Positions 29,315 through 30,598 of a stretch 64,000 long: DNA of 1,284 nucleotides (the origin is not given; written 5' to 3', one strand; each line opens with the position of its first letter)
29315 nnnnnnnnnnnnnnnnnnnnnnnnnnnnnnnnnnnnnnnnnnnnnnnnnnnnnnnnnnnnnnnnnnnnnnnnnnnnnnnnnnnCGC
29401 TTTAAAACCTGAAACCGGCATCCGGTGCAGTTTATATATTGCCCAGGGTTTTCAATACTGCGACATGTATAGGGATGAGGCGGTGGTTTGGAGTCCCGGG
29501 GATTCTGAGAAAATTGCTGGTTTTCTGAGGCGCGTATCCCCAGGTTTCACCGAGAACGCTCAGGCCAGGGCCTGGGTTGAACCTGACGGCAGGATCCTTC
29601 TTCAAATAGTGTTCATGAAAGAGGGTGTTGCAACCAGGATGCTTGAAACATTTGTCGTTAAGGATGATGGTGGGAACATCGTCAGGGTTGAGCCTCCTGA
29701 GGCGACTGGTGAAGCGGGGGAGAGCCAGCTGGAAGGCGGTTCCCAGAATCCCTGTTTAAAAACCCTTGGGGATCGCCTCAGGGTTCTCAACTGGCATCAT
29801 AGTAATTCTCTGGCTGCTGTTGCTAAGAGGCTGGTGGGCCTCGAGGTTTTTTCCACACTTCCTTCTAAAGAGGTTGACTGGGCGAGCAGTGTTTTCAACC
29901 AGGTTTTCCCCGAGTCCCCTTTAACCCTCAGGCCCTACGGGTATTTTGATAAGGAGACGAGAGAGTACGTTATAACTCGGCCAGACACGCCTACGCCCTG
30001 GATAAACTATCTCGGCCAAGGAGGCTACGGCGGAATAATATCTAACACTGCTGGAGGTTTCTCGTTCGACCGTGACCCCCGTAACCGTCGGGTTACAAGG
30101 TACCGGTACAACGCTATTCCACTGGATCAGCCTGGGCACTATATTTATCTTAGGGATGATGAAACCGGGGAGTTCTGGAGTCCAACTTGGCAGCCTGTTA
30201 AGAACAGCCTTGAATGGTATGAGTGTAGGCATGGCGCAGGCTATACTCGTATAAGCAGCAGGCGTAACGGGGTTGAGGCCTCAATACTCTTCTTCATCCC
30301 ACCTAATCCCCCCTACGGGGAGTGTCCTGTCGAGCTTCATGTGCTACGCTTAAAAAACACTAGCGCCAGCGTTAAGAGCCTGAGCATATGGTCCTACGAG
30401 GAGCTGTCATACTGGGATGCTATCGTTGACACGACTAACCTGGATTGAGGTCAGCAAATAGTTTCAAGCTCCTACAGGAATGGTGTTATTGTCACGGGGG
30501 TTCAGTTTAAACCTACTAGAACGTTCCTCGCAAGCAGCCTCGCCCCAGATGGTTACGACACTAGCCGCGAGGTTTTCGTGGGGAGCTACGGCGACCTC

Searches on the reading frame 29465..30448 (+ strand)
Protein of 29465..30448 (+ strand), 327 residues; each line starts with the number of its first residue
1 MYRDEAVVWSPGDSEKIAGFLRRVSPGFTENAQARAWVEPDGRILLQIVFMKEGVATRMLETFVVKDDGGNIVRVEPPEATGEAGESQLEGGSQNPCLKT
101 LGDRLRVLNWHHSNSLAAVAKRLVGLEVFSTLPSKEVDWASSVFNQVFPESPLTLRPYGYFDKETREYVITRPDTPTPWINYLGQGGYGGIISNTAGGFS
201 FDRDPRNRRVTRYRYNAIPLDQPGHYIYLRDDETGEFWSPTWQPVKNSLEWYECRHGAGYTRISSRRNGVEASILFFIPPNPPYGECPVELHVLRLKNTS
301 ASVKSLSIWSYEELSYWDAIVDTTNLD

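Call 51: search_protein_families(library=pfam, proteins=[window:29465-30448:+])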
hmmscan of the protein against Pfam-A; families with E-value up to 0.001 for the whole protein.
window:29465-30448:+ (327 aa): 1 family
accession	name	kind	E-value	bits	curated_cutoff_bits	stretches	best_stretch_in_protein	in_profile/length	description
PF06165.18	GH94_b-supersand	-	4.8e-50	170.8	23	1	176-325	1-146/251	Glycosyl hydrolase 94, supersandwich domain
